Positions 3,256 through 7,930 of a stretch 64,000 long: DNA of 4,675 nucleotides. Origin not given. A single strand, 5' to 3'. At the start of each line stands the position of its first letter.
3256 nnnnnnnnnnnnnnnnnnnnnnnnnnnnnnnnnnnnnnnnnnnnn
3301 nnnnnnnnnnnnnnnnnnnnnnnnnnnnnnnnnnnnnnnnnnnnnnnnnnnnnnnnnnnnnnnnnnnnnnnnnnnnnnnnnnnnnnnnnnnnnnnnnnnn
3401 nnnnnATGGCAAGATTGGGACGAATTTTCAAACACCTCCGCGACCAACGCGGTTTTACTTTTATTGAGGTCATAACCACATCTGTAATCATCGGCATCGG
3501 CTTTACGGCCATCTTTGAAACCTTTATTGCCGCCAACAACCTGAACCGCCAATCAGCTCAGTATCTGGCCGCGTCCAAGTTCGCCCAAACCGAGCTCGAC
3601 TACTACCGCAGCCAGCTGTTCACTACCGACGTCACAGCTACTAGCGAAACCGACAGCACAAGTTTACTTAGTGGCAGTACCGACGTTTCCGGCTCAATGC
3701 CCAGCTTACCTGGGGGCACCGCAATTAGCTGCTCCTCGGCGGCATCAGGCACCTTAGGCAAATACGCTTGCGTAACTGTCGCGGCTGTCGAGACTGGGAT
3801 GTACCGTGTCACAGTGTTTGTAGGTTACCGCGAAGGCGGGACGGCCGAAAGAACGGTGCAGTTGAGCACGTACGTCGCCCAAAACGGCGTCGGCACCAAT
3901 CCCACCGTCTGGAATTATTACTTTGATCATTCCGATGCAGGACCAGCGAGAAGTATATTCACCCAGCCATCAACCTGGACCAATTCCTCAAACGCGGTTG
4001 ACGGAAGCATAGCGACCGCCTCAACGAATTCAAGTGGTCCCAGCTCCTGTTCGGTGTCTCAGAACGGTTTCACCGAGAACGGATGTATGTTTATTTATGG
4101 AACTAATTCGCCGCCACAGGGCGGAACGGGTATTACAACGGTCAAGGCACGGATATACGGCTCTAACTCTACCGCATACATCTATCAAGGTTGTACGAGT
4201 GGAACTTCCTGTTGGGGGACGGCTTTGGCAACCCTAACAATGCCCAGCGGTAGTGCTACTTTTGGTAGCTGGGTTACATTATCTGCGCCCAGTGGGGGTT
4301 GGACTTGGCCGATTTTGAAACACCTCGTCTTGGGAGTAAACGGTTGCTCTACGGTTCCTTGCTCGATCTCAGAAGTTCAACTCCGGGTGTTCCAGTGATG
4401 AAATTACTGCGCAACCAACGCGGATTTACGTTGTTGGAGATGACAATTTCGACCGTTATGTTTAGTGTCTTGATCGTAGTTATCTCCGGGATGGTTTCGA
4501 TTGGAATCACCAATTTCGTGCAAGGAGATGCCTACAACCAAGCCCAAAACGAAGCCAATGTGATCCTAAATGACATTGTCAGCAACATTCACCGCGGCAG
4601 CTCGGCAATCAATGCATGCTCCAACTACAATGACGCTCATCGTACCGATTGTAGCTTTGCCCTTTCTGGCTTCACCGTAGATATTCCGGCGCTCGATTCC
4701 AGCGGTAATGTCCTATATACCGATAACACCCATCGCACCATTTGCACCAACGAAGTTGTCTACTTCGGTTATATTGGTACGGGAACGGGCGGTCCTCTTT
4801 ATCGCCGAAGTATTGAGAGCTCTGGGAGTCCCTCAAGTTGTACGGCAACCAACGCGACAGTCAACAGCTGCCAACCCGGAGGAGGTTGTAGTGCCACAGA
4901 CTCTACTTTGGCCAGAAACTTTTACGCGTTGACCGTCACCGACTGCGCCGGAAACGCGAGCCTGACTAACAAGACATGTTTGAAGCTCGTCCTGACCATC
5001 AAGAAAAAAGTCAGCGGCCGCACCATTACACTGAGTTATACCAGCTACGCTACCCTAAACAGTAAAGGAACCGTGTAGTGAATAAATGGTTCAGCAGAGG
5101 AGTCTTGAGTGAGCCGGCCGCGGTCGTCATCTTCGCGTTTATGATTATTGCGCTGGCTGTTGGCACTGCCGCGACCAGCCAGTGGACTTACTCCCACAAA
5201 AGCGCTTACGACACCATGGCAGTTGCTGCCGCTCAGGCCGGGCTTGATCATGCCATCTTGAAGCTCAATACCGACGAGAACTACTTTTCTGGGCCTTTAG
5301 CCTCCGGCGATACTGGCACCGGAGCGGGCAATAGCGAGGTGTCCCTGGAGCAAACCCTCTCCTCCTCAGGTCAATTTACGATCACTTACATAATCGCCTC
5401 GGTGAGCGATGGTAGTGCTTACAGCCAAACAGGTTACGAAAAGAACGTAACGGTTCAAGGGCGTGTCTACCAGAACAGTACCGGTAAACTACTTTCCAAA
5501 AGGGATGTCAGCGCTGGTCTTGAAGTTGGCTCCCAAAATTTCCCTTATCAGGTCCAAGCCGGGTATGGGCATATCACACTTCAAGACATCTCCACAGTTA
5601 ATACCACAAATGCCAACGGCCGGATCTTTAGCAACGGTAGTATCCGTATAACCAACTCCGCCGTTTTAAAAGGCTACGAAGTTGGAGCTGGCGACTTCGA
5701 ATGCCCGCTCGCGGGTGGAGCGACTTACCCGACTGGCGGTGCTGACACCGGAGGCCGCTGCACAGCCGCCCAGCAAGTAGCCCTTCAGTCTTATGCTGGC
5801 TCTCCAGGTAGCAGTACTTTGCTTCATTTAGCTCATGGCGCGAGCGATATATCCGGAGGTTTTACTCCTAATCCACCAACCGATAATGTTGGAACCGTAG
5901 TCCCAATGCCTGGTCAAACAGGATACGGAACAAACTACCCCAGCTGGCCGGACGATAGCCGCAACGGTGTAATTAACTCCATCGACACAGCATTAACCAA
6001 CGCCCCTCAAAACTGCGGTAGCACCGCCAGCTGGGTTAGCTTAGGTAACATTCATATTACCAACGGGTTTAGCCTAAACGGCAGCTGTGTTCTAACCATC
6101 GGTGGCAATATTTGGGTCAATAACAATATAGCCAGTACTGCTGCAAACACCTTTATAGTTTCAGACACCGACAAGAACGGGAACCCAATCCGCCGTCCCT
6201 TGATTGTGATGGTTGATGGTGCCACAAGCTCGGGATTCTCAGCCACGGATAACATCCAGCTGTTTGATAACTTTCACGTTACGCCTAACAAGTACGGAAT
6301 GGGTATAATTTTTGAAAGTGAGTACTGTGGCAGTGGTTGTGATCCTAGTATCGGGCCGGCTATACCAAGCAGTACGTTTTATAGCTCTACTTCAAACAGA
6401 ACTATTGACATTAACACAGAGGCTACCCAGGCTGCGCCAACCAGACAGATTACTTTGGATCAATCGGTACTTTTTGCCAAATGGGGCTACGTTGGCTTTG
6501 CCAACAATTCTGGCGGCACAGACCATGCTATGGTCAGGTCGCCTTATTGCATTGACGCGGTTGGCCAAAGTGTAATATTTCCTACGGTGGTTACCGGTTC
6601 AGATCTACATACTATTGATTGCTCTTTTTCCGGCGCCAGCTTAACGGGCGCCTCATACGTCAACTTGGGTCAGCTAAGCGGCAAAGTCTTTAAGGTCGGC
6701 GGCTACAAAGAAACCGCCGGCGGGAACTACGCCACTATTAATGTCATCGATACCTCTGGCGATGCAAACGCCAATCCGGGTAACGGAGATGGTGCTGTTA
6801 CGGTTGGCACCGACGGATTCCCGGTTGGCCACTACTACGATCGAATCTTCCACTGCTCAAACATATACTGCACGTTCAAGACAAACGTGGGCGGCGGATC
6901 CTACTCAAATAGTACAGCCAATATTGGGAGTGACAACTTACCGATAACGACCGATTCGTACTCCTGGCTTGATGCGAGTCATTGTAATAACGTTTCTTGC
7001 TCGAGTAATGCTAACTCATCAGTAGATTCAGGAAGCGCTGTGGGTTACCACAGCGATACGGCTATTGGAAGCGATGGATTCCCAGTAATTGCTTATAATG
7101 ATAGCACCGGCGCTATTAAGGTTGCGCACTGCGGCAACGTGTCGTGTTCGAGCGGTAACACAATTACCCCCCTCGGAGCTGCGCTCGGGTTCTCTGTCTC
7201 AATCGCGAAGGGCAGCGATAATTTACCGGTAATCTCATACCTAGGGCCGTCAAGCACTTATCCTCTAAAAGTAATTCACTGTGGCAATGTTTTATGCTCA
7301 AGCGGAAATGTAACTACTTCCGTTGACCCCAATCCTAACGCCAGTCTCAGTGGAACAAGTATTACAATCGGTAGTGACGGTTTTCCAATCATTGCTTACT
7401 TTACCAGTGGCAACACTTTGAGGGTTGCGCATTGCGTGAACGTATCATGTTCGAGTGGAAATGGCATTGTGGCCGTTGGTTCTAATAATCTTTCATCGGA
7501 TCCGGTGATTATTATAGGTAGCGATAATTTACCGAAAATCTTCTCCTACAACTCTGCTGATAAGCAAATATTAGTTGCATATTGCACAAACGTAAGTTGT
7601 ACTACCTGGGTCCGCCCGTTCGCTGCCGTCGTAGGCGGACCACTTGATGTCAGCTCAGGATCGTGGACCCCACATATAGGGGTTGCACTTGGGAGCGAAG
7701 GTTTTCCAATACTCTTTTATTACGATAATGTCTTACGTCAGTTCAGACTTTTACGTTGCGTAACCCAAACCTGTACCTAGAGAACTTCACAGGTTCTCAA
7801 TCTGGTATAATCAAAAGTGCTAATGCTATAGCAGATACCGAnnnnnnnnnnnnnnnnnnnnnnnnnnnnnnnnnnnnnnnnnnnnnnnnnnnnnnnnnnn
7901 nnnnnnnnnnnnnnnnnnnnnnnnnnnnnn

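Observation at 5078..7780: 900-aa PilX_N-type pilus protein with seven novel Cys-containing ~50-aa tandem repeats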

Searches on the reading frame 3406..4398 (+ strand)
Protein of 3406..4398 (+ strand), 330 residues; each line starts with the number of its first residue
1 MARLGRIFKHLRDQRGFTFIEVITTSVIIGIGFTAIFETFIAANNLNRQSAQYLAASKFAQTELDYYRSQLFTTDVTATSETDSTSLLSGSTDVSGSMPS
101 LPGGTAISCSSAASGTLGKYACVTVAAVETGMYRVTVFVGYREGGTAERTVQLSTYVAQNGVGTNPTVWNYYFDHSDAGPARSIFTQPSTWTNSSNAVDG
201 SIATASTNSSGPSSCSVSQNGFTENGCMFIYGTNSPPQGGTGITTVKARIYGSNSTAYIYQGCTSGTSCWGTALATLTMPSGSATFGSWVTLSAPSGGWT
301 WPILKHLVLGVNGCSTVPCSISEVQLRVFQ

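Call 3: search_protein_families(library=pfam, proteins=[window:3406-4398:+], max_evalue=1)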
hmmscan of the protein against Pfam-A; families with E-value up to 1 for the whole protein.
window:3406-4398:+ (330 aa): 1 family
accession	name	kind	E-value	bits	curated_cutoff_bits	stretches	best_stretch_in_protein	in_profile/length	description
PF07963.17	N_methyl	-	1.8e-05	24.5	21.2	1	12-37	2-27/27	Prokaryotic N-terminal methylation motif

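Call 4: search_protein_families(library=ncbifam, proteins=[window:3406-4398:+], max_evalue=1)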
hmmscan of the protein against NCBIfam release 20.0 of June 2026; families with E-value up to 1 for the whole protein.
window:3406-4398:+ (330 aa): 6 families
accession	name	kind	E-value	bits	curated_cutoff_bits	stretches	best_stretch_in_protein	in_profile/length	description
TIGR02532.1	IV_pilin_GFxxxE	domain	4.7e-05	23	16.3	1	14-36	1-23/24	prepilin-type N-terminal cleavage/methylation domain-containing protein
TIGR02523.1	type_IV_pilV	equivalog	0.00077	20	52.2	1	14-96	1-86/139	type IV pilus modification protein PilV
TIGR01708.2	typeII_sec_gspH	equivalog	0.0031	17.5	80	1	14-58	1-47/169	type II secretion system minor pseudopilin GspH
NF041775.1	typeIV_PilA_Myxo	equivalog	0.013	15.5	400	1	13-202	9-180/214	type IV pilin protein PilA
NF006453.0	PRK08808.1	equivalog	0.084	11.9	295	1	14-72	6-64/211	type II secretion system protein J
NF047828.1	T3SSXpsI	equivalog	0.099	12.7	150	1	14-65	1-52/132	type II secretion system protein XpsI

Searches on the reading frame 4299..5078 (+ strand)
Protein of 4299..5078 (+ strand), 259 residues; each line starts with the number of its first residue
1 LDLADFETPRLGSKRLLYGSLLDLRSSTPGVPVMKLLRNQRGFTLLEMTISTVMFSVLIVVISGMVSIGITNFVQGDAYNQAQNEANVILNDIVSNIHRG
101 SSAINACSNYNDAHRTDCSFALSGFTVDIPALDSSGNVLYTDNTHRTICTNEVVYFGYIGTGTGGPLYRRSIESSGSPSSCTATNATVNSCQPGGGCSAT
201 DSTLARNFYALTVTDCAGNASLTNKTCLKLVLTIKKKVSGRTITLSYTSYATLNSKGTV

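Call 3: search_protein_families(library=pfam, proteins=[window:4299-5078:+], max_evalue=1)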
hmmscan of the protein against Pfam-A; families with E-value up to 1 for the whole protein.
window:4299-5078:+ (259 aa): 2 families
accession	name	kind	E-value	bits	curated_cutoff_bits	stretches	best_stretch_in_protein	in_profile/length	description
PF07963.17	N_methyl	-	1.6e-06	27.9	21.2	1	38-62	2-26/27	Prokaryotic N-terminal methylation motif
PF11915.13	DUF3433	-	0.23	12.2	27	1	21-66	46-90/91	Protein of unknown function (DUF3433)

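Call 4: search_protein_families(library=ncbifam, proteins=[window:4299-5078:+], max_evalue=1)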
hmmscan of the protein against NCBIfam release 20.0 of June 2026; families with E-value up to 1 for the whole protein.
window:4299-5078:+ (259 aa): 12 families
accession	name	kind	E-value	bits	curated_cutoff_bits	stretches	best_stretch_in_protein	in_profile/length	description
NF041002.1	pilin_ComGF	equivalog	7.9e-05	22.9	80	1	40-105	1-64/139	competence type IV pilus minor pilin ComGF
TIGR02532.1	IV_pilin_GFxxxE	domain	9.3e-05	22.1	16.3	1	40-62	1-23/24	prepilin-type N-terminal cleavage/methylation domain-containing protein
TIGR02599.1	TIGR02599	subfamily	0.00013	21.4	256.5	1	42-114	1-71/361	Verru_Chthon cassette protein C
NF007660.0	PRK10332.1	equivalog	0.0036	17.8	86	1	36-84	4-52/107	prepilin-type N-terminal cleavage/methylation domain-containing protein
NF038303.1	EPS_HpsB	equivalog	0.0079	16.2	150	1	40-96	2-58/211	hormogonium polysaccharide secretion pseudopilin HpsB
NF041013.1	T4P_ComGE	equivalog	0.023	14.8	49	1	39-88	2-47/83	competence type IV pilus minor pilin ComGE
TIGR04527.1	mycoplas_twoTM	subfamily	0.025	14.3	125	1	45-108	4-67/248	MG_279/MG_280 family protein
NF040982.1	ComGD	equivalog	0.026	14.9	70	1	40-67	1-28/139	competence type IV pilus minor pilin ComGD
NF007800.0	PRK10506.1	equivalog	0.027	14.3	158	1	37-64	5-30/163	prepilin peptidase-dependent protein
TIGR01708.2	typeII_sec_gspH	equivalog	0.098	12.6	80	1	40-82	1-40/169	type II secretion system minor pseudopilin GspH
NF007862.0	PRK10574.1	equivalog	0.18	12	138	1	38-119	2-67/145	prepilin peptidase-dependent pilin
NF040999.1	pilin_ComGC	equivalog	0.45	10.7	75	1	41-62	2-23/84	competence type IV pilus major pilin ComGC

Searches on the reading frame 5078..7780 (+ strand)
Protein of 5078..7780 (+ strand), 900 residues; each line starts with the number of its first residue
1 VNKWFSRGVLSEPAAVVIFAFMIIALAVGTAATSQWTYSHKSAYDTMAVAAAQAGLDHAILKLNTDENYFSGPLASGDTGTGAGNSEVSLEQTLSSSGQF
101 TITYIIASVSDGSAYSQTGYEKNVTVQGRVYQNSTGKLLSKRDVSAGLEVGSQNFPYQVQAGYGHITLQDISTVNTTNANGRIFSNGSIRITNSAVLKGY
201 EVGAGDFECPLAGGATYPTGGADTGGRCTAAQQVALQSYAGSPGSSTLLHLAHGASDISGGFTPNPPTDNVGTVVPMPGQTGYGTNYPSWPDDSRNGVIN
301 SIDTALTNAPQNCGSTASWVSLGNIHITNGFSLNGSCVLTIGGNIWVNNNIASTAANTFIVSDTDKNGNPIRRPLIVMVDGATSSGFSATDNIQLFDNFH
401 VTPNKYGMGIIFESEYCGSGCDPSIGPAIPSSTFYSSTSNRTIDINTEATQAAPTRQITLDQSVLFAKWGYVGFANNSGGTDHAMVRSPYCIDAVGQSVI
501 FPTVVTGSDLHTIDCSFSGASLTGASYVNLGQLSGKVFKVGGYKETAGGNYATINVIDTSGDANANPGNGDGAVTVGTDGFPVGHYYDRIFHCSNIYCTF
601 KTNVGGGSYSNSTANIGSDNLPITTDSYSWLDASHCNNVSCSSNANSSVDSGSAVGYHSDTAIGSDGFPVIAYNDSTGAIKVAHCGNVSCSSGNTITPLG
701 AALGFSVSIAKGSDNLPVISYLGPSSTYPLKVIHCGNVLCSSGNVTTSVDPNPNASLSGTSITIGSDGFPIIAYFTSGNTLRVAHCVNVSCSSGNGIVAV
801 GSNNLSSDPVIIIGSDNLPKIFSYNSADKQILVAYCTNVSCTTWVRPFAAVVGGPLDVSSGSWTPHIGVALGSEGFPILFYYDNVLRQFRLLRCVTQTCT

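Call 3: search_protein_families(library=pfam, proteins=[window:5078-7780:+], max_evalue=1)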
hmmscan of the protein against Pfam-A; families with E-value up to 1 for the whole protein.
window:5078-7780:+ (900 aa): 2 families
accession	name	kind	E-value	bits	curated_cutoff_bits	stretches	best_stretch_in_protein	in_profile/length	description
PF09931.15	Phage_phiJL001_Gp84_N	-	0.0051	17.4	26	1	90-161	4-75/160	Baseplate hub protein, N-terminal attachment domain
PF23959.1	DUF7288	-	0.05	14.4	27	1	15-103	18-105/184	Family of unknown function (DUF7288)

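Call 4: search_protein_families(library=ncbifam, proteins=[window:5078-7780:+], max_evalue=1)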
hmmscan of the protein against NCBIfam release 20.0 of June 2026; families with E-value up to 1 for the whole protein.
window:5078-7780:+ (900 aa): 0 families

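Call 6: find_homologous_proteins(query=window:5078-7777:+)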
Query window:5078-7777:+ (900 aa): 2 proteins with E <= 0.001 among 8000 candidates.
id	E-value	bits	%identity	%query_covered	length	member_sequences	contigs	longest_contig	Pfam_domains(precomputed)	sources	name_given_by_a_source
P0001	0.0e+0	1996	100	99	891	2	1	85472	-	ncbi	-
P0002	5.6e-128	447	35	93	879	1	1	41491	-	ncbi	-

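Call 8: search_solved_structures(query=window:5078-7777:+, max_evalue=10)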
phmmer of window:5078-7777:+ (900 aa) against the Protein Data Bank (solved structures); distinct sequences matched with E-value up to 10: 0.

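Call 11: search_protein_families(library=pfam, proteins=[P0002], max_evalue=0.1)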
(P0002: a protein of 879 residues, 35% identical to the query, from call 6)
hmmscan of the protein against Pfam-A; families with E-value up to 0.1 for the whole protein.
P0002 (879 aa): 0 families

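Call 17: find_encoding_contigs(protein=P0002, flank=10000, max_places=3)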
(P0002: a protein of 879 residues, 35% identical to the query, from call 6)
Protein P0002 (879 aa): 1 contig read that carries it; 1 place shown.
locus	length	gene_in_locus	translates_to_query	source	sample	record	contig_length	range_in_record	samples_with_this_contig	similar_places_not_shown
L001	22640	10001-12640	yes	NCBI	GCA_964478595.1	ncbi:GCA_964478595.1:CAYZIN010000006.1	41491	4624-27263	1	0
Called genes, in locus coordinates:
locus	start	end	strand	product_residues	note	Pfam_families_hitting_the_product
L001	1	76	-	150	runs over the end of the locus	PF02367:TsaE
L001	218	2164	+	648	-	PF05157:MshEN, PF00437:T2SSE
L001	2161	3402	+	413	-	PF28597:T2SSF_N, PF00482:T2SSF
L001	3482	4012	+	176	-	PF07963:N_methyl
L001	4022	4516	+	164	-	PF07963:N_methyl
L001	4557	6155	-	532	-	PF02366:PMT, PF13231:PMT_2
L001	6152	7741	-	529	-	PF02366:PMT, PF13231:PMT_2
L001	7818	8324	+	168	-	PF07963:N_methyl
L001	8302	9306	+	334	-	PF07963:N_methyl (weak)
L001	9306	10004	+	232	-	-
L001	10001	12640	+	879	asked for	-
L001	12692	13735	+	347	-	PF06723:MreB_Mbl (faint), PF11104:PilM_2, PF14450:FtsA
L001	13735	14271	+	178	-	-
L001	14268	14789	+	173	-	PF04350:PilO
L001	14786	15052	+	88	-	-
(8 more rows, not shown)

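Call 18: find_encoding_contigs(protein=P0001, flank=3000, max_places=2)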
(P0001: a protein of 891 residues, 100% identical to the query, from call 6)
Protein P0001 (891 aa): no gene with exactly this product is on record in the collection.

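Call 63: list_cluster_members(proteins=[P0001, P0002, P0123, P0127, P0003, P0005])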
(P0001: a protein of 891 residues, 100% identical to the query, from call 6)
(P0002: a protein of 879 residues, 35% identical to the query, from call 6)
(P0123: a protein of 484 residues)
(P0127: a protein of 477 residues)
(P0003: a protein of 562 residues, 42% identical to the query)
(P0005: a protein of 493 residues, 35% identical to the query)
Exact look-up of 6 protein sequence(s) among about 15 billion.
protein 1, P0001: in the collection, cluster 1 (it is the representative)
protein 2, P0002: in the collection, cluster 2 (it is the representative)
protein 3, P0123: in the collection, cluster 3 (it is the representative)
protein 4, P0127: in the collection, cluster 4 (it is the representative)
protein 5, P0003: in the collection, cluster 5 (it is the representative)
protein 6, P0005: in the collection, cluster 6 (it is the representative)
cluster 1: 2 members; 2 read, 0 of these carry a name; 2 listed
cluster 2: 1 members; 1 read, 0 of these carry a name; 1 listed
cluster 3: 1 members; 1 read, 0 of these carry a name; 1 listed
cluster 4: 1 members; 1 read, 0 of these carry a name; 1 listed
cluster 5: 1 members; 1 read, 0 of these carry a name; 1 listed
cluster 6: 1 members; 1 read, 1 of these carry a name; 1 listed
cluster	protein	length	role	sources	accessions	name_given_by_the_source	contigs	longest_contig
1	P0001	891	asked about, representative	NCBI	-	-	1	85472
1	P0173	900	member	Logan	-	-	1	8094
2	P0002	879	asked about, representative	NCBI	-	-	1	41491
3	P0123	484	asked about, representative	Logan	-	-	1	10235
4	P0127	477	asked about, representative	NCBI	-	-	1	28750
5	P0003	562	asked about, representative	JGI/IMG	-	-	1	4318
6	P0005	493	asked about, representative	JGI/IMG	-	hypothetical protein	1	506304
